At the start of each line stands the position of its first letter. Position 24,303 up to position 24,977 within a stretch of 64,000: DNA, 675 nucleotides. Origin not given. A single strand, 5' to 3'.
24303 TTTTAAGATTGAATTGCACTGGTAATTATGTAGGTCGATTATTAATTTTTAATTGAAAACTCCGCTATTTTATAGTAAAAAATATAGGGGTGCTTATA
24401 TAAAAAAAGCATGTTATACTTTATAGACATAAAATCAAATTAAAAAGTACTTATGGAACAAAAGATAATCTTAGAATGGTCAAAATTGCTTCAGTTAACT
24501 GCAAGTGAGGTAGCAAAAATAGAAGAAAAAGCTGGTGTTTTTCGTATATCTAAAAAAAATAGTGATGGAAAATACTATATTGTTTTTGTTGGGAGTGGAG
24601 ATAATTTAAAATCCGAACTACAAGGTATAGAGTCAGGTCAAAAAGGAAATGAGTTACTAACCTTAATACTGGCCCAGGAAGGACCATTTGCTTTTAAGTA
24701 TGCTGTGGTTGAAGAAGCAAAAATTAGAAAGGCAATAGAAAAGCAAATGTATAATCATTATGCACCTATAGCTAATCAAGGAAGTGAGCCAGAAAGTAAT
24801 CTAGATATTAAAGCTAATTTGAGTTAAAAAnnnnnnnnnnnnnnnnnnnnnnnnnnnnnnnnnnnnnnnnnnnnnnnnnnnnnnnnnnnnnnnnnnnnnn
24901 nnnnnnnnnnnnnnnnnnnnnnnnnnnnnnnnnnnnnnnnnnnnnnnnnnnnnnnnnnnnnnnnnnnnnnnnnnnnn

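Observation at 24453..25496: Proteasome-beta/HslV-like Thr-protease with a small upstream partner, downstream of rplM-rpsI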

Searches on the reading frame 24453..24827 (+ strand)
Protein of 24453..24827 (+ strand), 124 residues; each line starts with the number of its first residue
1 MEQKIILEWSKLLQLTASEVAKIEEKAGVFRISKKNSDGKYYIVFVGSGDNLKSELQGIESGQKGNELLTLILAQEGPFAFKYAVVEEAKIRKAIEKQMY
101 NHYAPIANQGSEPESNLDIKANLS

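Call 3: search_protein_families(library=pfam, proteins=[window:24453-24827:+], max_evalue=1)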
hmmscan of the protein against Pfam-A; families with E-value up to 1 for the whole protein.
window:24453-24827:+ (124 aa): 3 families
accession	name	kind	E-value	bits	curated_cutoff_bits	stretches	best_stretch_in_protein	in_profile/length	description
PF00197.24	Kunitz_legume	-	0.003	17.9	25.9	1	23-83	116-174/176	Trypsin and protease inhibitor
PF19239.5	GIY_YIG_domain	-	0.036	14.2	21.4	0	61-111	103-153/163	GIY-YIG domain-containing protein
PF25292.1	Beta-prop_CGLA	-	0.085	12.7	26.8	1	20-100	181-261/316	Lambda-carrageenase beta-propeller domain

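Call 4: search_protein_families(library=ncbifam, proteins=[window:24453-24827:+], max_evalue=1)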
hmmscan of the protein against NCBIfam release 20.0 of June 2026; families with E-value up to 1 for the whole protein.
window:24453-24827:+ (124 aa): 0 families

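Call 27: find_homologous_proteins(query=window:24453-24824:+)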
Query window:24453-24824:+ (124 aa): 8 proteins with E <= 0.001 among 22 candidates.
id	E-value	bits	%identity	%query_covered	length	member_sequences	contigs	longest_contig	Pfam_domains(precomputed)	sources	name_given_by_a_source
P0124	3.9e-72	257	100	100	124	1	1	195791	-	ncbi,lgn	-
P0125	4.6e-56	206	79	100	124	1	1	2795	-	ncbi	-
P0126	2.9e-23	100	51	100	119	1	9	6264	-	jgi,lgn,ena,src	-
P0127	4.7e-23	99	49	97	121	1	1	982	-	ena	-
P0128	9.5e-23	98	50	100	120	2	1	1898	-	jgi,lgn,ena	-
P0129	1.2e-22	98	48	98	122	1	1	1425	PF01541.31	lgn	-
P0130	4.3e-21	93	50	97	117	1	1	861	-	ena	-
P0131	3.3e-20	90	48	97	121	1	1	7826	-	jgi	jgi:hypothetical protein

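Call 30: search_protein_families(library=pfam, alignment_id=A2, max_evalue=1)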
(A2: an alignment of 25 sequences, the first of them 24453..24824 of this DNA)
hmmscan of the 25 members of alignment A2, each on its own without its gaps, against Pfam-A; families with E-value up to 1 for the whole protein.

A. member 1, window:24453-24824:+ (124 aa): 3 families
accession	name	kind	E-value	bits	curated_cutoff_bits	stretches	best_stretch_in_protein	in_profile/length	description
PF00197.24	Kunitz_legume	-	0.003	17.9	25.9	1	23-83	116-174/176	Trypsin and protease inhibitor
PF19239.5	GIY_YIG_domain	-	0.036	14.2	21.4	0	61-111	103-153/163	GIY-YIG domain-containing protein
PF25292.1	Beta-prop_CGLA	-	0.085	12.7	26.8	1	20-100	181-261/316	Lambda-carrageenase beta-propeller domain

B. families by the number of members that match (of 25 scanned): 24 families
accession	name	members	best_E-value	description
PF01541.30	GIY-YIG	14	1e-05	GIY-YIG catalytic domain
PF20815.3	GIY_YIG_2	11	6.6e-05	GIY-YIG catalytic domain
PF19239.5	GIY_YIG_domain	8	0.027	GIY-YIG domain-containing protein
PF09517.16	RE_Eco29kI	3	0.017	Eco29kI restriction endonuclease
PF20661.2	SutA-RBD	2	0.28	SutA RNAP-binding domain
PF00197.24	Kunitz_legume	1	0.003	Trypsin and protease inhibitor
PF14245.11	Pilin_PilA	1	0.01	Type IV pilin PilA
PF04634.17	YezG-like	1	0.015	Immunity protein YezG-like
PF24348.1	DUF7508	1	0.026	Domain of unknown function (DUF7508)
PF24314.1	DUF7488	1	0.029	Domain of unknown function (DUF7488)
PF22362.1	Ago_MID_bact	1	0.029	Argonaute, middle domain, bacteria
PF05117.17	DUF695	1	0.033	Family of unknown function (DUF695)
PF01997.21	Translin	1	0.049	Translin family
PF12732.12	YtxH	1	0.057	YtxH-like protein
PF18554.7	PheRS_DBD2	1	0.073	PheRS DNA binding domain 2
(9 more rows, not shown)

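Call 31: search_solved_structures(query=A2, max_evalue=10, show_alignments=3)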
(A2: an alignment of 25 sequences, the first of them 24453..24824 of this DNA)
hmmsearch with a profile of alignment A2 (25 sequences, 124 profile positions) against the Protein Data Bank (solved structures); distinct sequences matched with E-value up to 10: 6.
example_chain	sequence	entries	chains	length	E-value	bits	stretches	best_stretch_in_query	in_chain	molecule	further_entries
1yd6_A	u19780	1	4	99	0.013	18.8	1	38-110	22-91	UvrC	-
1ycz_A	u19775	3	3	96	0.22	14.9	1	45-110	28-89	UvrABC system protein C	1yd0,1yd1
1yd3_A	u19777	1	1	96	0.24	14.7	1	45-110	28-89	UvrABC system protein C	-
1yd2_A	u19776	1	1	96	0.26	14.7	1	45-110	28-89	UvrABC system protein C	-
1yd4_A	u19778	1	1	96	0.28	14.6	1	45-110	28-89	UvrABC system protein C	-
1wk0_A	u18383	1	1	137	0.97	12.8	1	4-54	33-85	KIAA0970 protein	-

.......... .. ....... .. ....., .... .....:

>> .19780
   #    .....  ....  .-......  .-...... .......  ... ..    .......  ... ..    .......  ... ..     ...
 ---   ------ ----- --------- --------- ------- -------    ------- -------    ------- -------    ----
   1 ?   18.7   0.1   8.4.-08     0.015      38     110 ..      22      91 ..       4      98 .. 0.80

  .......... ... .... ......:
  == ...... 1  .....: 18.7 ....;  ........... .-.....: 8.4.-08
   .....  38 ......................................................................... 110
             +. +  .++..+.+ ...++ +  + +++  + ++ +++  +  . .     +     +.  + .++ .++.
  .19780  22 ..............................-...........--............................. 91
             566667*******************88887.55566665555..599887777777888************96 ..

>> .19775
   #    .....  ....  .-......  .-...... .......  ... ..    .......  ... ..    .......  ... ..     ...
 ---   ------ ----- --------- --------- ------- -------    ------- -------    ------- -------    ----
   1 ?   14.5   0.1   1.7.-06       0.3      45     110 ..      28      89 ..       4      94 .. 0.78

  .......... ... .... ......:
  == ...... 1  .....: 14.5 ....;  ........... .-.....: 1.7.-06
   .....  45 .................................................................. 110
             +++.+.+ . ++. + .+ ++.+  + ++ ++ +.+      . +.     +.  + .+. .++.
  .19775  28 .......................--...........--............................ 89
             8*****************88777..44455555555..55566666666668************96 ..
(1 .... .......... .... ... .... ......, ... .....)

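Call 32: search_protein_families(library=padloc, proteins=[window:24453-24827:+], max_evalue=1)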
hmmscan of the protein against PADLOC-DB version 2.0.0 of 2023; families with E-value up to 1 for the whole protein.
window:24453-24827:+ (124 aa): 0 families

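Call 33: search_protein_families(library=phrogs, proteins=[window:24453-24827:+], max_evalue=0.1)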
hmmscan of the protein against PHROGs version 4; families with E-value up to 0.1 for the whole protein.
window:24453-24827:+ (124 aa): 1 family
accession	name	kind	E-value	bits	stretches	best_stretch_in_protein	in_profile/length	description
phrog_21119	-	unknown function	0.037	15.3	0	11-44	18-51/60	-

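Call 42: find_homologous_proteins(query=A2, max_evalue=0.001)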
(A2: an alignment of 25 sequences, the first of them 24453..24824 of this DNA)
Query A2 (25 sequences) (124 aa, profile of the alignment): 179 proteins with E <= 0.001 among 1067 candidates; the best 120 are listed.
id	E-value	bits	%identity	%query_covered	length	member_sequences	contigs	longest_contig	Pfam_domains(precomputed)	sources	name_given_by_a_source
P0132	2.5e-53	197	39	95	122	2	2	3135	-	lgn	-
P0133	8.9e-53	196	37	95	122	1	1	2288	-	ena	-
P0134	1.1e-52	195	40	95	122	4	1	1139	PF01541.31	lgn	-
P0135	1.3e-52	195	36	95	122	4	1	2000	PF01541.31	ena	-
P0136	1.8e-52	195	37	96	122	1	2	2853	PF01541.31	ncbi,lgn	-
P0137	2.4e-52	194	39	95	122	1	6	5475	-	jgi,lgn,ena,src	-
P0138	3.3e-52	194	39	95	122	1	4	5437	-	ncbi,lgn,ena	-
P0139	4.7e-52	193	41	95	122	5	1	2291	-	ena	-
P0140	6.4e-52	193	39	95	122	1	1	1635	-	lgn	-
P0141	6.7e-52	193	36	95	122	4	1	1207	-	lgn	-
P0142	7.7e-52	192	34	95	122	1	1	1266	-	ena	-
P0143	8.2e-52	192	38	96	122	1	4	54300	-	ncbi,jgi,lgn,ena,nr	ncbi:MAG: GIY-YIG nuclease family protein [Planctomycetes bacterium]|nr:GIY-YIG nuclease family prot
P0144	1.1e-51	192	37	96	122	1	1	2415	-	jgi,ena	-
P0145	1.2e-51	192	39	95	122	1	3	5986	-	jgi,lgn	-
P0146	1.8e-51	191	39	96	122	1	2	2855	PF20815.4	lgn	-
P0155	1.3e-50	189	38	98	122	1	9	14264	PF01541.31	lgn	-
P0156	1.4e-50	188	41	95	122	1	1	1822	PF01541.31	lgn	-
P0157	1.5e-50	188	37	96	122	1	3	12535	PF01541.31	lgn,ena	-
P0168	2.7e-49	184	37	95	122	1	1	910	PF01541.31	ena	-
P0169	2.9e-49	184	35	95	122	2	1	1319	PF01541.31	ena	-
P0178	9.6e-49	182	36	95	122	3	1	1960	PF01541.31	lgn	-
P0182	1.4e-48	182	39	95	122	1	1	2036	PF01541.31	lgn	-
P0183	1.5e-48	182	41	95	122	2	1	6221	PF01541.31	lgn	-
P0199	1.6e-47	179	35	95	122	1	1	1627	PF01541.31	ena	-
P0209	6.1e-47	177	36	96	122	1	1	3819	PF01541.31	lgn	-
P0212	8.9e-47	176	35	95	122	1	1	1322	PF01541.31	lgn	-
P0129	4.3e-46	174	48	98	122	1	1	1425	PF01541.31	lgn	-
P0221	4.5e-46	174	32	89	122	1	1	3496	PF01541.31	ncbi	ncbi:MAG: GIY-YIG nuclease family protein [Bacteroidota bacterium]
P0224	1.2e-45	172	34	95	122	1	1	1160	PF01541.31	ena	-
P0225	1.4e-45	172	36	96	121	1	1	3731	PF01541.31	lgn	-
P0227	2.6e-45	171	34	95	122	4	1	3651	PF01541.31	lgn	-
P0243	8.2e-44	167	36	94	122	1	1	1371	PF01541.31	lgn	-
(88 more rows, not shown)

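Call 49: predict_structure(alignment_id=A3)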
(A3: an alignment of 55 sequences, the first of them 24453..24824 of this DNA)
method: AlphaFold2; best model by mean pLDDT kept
length: 124 residues; sequences in the alignment: 55
mean_pLDDT: 93.9   pTM: 0.87
mean pLDDT of the five models: 93.9, 93.3, 92.8, 91.9, 91.6
residues with pLDDT >= 90: 103; 70-90: 21; 50-70: 0; < 50: 0
segments of 3 or more residues with pLDDT < 50: none
pLDDT, mean of each block of 10 residues (from residue 1): 91 96 97 95 97 96 89 92 97 96 92 90 90
secondary structure, 60 per line:
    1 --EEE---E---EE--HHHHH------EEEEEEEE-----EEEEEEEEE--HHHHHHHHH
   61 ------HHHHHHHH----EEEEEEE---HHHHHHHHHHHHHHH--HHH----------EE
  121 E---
elements in order: E3-5 H17-21 E28-35 E41-49 H52-60 H67-74 E79-85 H89-103 E119-121

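Call 51: fold_search(model_id=the predicted structure, library=pdb)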
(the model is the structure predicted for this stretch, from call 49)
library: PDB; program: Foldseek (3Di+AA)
matches with E <= 10: 1283; with E <= 0.001: 1
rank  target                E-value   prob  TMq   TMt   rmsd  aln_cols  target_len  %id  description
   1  1yd2                  6.2e-04  1.00  0.52  0.69   3.1        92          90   18  Crystal structure of the GIY-YIG N-terminal endonuclease domain of UvrC from Thermotoga maritima: Point mutant Y19F boun (released 2005-03-01)
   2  1yd5                  1.3e-03  1.00  0.53  0.69   3.0        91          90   18  Crystal structure of the GIY-YIG N-terminal endonuclease domain of UvrC from Thermotoga maritima: Point mutant N88A boun (released 2005-03-01)
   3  5ffo_D                5.2e-02  0.11  0.17  0.11  10.9        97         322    9  Integrin alpha V beta 6 in complex with pro-TGF-beta (released 2017-01-25)
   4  8rex_C                5.5e-02  0.16  0.20  0.14   9.8       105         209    8  CryoEM structure of mouse GARP-lTGFbeta1 in complex with a Fab fragment derived from an activating antibody. (released 2025-06-25)
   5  9vjj_A                7.1e-02  0.16  0.21  0.11  11.9        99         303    9  Crystal Structure of human Latent TGF-beta1 in complex with SOF10 (released 2026-02-04)
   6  5ffo_H                8.0e-02  0.10  0.17  0.11  10.9        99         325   11  Integrin alpha V beta 6 in complex with pro-TGF-beta (released 2017-01-25)
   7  8udz_B                9.7e-02  0.21  0.23  0.12  10.7        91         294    9  The Structure of LTBP-49247 Fab Bound to TGFbeta1 Small Latent Complex (released 2024-07-17)
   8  8rew_C                1.0e-01  0.20  0.21  0.14  10.1        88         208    9  CryoEM structure of human GARP-lTGFbeta1 in complex with a Fab fragment derived from an activating antibody. (released 2025-03-26)
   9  8rew_A                1.0e-01  0.16  0.21  0.14  12.3        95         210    9  CryoEM structure of human GARP-lTGFbeta1 in complex with a Fab fragment derived from an activating antibody. (released 2025-03-26)
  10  3e6b_A                1.3e-01  0.15  0.20  0.13  12.2       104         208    9  OCPA complexed CprK (C200S) (released 2008-09-30)
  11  3e6b_B                1.4e-01  0.15  0.20  0.13  11.1        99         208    8  OCPA complexed CprK (C200S) (released 2008-09-30)
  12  5ffo_C                1.5e-01  0.18  0.23  0.11   9.9        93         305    8  Integrin alpha V beta 6 in complex with pro-TGF-beta (released 2017-01-25)
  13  5vqf_C                1.5e-01  0.18  0.23  0.10   7.2        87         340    9  Crystal Structure of pro-TGF-beta 1 (released 2017-11-15)
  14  4byy_B                1.5e-01  0.11  0.22  0.15  14.9       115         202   11  Apo GlxR (released 2014-07-30)
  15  5ffo_G                1.6e-01  0.16  0.23  0.12   9.9        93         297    8  Integrin alpha V beta 6 in complex with pro-TGF-beta (released 2017-01-25)
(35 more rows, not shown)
